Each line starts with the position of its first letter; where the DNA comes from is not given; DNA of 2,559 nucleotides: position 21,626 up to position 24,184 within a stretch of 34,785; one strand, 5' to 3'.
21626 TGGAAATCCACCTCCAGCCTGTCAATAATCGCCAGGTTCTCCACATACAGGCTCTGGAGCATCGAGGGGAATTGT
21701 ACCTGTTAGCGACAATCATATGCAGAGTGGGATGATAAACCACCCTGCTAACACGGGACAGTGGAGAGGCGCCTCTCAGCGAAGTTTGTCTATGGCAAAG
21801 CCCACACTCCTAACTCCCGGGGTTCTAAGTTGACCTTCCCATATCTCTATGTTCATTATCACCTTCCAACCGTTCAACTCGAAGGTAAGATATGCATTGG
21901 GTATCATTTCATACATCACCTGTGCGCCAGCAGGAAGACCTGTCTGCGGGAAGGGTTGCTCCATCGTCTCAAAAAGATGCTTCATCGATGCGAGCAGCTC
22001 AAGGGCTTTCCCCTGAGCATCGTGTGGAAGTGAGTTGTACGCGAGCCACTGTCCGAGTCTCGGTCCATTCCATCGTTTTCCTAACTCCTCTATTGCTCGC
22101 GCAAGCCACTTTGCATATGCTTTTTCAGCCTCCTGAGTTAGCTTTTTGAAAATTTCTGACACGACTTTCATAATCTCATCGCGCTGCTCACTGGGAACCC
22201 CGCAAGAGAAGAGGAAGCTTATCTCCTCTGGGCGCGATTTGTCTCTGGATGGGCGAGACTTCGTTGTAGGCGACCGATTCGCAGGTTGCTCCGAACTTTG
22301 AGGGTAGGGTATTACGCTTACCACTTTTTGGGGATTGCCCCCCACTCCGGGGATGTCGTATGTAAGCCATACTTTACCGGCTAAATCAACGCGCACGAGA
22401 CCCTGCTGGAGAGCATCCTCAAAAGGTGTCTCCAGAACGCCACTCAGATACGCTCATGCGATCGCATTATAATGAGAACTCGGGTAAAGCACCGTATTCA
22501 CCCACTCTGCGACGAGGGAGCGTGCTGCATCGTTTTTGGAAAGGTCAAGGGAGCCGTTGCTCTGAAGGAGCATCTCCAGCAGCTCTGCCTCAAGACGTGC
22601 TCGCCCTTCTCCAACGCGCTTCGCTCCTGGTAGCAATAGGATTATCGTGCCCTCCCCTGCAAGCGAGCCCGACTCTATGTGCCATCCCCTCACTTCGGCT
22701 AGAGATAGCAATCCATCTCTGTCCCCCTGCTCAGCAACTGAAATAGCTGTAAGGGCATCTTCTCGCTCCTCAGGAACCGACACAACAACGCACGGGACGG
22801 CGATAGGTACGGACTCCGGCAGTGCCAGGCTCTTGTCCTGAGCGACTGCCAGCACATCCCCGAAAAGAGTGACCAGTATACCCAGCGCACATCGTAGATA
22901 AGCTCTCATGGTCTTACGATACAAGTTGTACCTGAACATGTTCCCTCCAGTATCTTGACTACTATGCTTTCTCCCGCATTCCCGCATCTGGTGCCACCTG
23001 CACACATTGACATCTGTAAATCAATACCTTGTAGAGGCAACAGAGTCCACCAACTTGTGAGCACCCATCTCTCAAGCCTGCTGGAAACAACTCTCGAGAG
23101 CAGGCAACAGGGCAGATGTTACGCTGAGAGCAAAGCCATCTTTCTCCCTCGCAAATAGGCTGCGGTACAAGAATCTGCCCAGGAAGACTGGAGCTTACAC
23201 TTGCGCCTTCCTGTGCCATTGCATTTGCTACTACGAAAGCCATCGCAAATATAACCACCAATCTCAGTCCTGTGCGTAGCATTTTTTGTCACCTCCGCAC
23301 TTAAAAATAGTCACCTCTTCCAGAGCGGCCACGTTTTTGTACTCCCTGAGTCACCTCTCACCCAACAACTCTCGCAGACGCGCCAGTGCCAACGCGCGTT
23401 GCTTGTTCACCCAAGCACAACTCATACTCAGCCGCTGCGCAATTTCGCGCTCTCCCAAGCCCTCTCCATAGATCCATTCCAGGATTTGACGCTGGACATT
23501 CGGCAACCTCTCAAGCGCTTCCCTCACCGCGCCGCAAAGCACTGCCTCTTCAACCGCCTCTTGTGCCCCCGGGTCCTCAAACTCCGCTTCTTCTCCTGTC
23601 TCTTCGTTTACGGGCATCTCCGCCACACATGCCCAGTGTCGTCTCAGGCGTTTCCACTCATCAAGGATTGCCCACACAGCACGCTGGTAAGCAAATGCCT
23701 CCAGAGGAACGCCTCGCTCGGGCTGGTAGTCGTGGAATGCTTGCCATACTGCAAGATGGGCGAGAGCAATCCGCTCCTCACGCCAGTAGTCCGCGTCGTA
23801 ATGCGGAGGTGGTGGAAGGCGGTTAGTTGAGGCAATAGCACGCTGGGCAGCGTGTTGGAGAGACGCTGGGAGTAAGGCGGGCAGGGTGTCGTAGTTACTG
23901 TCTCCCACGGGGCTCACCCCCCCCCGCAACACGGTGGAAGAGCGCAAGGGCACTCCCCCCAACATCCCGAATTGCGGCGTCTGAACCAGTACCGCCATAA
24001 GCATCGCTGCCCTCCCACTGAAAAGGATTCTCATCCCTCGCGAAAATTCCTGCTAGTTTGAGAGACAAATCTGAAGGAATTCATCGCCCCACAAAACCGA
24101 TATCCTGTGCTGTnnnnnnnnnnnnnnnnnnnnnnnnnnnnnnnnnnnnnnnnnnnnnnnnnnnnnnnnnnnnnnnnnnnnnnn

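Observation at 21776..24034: AT-richer four-gene operon: atypical sigma factor, Cys-rich secreted protein and two proteins I could not assign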

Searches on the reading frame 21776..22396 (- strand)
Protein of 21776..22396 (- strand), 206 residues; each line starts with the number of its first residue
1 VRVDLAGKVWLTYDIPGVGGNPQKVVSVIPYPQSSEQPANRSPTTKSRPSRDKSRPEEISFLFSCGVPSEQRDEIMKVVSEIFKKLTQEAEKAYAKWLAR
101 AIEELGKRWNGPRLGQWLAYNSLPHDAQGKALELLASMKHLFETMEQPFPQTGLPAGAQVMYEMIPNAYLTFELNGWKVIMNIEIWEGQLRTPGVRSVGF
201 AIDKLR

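Call 3: search_protein_families(library=pfam, proteins=[window:21776-22396:-], max_evalue=1)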
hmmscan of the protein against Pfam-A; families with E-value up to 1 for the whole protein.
window:21776-22396:- (206 aa): 1 family
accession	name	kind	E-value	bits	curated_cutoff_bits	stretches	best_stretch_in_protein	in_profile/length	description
PF19969.4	VMAP-M8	-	0.21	12.5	27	1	71-101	63-93/97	vWA-MoxR associated protein middle region (VMAP-M) 8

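Call 4: search_protein_families(library=ncbifam, proteins=[window:21776-22396:-], max_evalue=1)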
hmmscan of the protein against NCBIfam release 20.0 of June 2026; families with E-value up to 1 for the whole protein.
window:21776-22396:- (206 aa): 0 families

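Call 83: find_encoding_contigs(protein=window:21779-22396:-, flank=4000, max_places=6)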
Protein window:21779-22396:- (206 aa): 3 contigs read that carry it; 3 places shown.
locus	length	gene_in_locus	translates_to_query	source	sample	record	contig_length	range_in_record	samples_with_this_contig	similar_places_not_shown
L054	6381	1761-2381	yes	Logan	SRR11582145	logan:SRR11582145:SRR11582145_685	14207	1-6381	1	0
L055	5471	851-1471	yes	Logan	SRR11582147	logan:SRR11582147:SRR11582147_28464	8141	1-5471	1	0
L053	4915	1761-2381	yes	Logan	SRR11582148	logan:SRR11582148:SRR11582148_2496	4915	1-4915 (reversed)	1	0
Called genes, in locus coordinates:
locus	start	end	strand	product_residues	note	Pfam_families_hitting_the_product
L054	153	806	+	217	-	PF04542:Sigma70_r2 (weak), PF04545:Sigma70_r4 (weak), PF08281:Sigma70_r4_2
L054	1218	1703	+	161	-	-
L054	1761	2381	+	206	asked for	-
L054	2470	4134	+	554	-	PF02463:SMC_N, PF13476:AAA_23 (weak), PF13304:AAA_21 (faint)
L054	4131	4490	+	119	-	PF01638:HxlR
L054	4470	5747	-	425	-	PF02403:Seryl_tRNA_N, PF00587:tRNA-synt_2b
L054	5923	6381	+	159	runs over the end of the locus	PF22811:Zn_ribbon_NrdR, PF03477:ATP-cone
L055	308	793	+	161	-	-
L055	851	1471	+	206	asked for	-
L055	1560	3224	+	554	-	PF02463:SMC_N, PF13476:AAA_23 (weak), PF13304:AAA_21 (faint)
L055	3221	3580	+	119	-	PF01638:HxlR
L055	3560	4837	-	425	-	PF02403:Seryl_tRNA_N, PF00587:tRNA-synt_2b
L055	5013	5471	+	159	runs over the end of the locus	PF22811:Zn_ribbon_NrdR, PF03477:ATP-cone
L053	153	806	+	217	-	PF04542:Sigma70_r2 (weak), PF04545:Sigma70_r4 (weak), PF08281:Sigma70_r4_2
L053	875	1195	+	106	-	-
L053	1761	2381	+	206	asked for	-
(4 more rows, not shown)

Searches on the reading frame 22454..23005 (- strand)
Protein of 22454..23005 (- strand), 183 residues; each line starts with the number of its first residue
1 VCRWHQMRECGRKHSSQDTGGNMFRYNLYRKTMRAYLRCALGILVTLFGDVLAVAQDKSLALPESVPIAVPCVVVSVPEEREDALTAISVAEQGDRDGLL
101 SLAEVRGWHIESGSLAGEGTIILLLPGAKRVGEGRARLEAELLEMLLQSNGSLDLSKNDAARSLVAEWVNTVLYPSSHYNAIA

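Call 3: search_protein_families(library=pfam, proteins=[window:22454-23005:-], max_evalue=1)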
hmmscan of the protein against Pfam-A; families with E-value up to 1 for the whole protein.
window:22454-23005:- (183 aa): 1 family
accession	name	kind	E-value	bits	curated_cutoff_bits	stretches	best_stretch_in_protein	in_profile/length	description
PF05743.18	UEV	-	0.097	13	27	1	59-115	53-104/121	UEV domain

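Call 4: search_protein_families(library=ncbifam, proteins=[window:22454-23005:-], max_evalue=1)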
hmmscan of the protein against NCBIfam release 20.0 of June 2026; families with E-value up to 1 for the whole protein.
window:22454-23005:- (183 aa): 0 families

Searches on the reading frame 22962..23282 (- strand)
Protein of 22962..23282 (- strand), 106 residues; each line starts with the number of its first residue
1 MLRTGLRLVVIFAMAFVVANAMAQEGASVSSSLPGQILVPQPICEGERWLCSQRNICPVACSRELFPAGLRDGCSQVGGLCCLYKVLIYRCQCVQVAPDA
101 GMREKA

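Call 3: search_protein_families(library=pfam, proteins=[window:22962-23282:-], max_evalue=1)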
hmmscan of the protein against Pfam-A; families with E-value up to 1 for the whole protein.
window:22962-23282:- (106 aa): 0 families

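Call 4: search_protein_families(library=ncbifam, proteins=[window:22962-23282:-], max_evalue=1)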
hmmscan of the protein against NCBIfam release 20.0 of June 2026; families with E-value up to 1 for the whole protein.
window:22962-23282:- (106 aa): 0 families

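Call 82: find_encoding_contigs(protein=window:22965-23282:-, flank=4000, max_places=6)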
Protein window:22965-23282:- (106 aa): 1 contig read that carries it; 1 place shown.
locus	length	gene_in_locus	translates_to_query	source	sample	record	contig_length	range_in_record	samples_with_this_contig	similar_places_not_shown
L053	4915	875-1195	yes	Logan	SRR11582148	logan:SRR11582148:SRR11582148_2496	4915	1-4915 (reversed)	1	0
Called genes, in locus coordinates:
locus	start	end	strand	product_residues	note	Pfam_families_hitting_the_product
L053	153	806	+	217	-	PF04542:Sigma70_r2 (weak), PF04545:Sigma70_r4 (weak), PF08281:Sigma70_r4_2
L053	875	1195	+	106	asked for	-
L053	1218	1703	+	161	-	-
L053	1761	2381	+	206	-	-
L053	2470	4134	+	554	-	PF02463:SMC_N, PF13476:AAA_23 (weak), PF13304:AAA_21 (faint)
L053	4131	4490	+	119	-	PF01638:HxlR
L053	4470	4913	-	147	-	?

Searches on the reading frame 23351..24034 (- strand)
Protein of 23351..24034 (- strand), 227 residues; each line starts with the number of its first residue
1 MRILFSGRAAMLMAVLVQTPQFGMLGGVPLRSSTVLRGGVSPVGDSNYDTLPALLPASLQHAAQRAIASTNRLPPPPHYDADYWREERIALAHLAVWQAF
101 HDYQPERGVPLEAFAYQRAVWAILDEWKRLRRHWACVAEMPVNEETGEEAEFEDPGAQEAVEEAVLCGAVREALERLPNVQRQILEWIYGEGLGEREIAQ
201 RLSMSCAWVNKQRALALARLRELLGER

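Call 3: search_protein_families(library=pfam, proteins=[window:23351-24034:-], max_evalue=1)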
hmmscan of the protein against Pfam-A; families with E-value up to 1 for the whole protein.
window:23351-24034:- (227 aa): 4 families
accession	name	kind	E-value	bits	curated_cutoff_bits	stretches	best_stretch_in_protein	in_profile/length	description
PF08281.18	Sigma70_r4_2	-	4.3e-10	39.5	25.7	1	169-220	3-54/54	Sigma-70, region 4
PF04545.22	Sigma70_r4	-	3.1e-06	27.1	24.1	1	173-222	1-50/50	Sigma-70, region 4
PF04542.20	Sigma70_r2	-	4.8e-06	26.7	24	1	94-132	32-70/71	Sigma-70 region 2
PF07638.17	Sigma70_ECF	-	0.0047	17.3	21.1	1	170-221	129-180/185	ECF sigma factor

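Call 4: search_protein_families(library=ncbifam, proteins=[window:23351-24034:-], max_evalue=1)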
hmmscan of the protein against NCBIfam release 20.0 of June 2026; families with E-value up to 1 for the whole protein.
window:23351-24034:- (227 aa): 52 families (the best 25 are shown)
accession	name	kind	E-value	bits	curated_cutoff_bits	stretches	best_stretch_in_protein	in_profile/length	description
TIGR02937.1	sigma70-ECF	superfamily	1.8e-14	53.7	42.9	1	92-224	35-165/165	sigma-70 family RNA polymerase sigma factor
NF009172.0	PRK12519.1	subfamily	2.5e-12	46.8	222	1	125-226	94-191/194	RNA polymerase sigma factor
TIGR02985.1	Sig70_bacteroi1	subfamily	2e-10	41.1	126.4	1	111-224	52-162/162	RNA polymerase sigma-70 factor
TIGR02479.1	FliA_WhiG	subfamily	3.4e-10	40.1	189.6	2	157-224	156-223/224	FliA/WhiG family RNA polymerase sigma factor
TIGR02989.1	Sig-70_gvs1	subfamily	9.9e-10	38.6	124.55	1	92-224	35-154/158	RNA polymerase sigma-70 factor, Rhodopirellula/Verrucomicrobium family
NF007228.0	PRK09646.1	subfamily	1.7e-09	37.6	226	1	86-225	58-191/194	ECF RNA polymerase sigma factor SigK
TIGR02983.1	SigE-fam_strep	subfamily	4.6e-09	36.4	141.55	1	128-226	71-160/162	SigE family RNA polymerase sigma factor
NF007230.0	PRK09648.1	subfamily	6.8e-08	32.5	209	1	94-224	66-189/195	RNA polymerase sigma factor ShbA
NF010500.0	PRK13919.1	subfamily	7.4e-08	32.8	226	1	86-226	51-185/186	putative RNA polymerase sigma E protein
NF008890.0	PRK11924.1-3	equivalog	2.2e-07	30.5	284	1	157-224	134-201/205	RNA polymerase sigma factor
NF005413.0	PRK06986.1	subfamily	5.6e-07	29.6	201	1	148-226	160-238/241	RNA polymerase sigma factor FliA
TIGR02984.1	Sig-70_plancto1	subfamily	6.6e-07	29.1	183.75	1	155-224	121-188/189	RNA polymerase sigma-70 factor, Planctomycetaceae-specific subfamily 1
TIGR02980.1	SigBFG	subfamily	2.7e-06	27.3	234.35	1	158-223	160-225/227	SigB/SigF/SigG family RNA polymerase sigma factor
NF009178.0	PRK12526.1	equivalog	9.7e-06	25.3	301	1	96-226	81-208/211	RNA polymerase sigma factor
NF009179.0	PRK12527.1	equivalog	2.6e-05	24.3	162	1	112-219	46-148/159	RNA polymerase sigma factor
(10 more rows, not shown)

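Call 78: search_protein_families(library=padloc, proteins=[window:23354-24034:-], max_evalue=0.1)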
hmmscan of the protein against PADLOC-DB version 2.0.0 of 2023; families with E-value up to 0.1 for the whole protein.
window:23354-24034:- (227 aa): 2 families
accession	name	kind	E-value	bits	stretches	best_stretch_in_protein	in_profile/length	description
PDLC01855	CARF3--CARF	-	0.0042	14.8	1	164-221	205-261/288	-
PDLC01851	CARF3--CARF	-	0.011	13.1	1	173-225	205-257/279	-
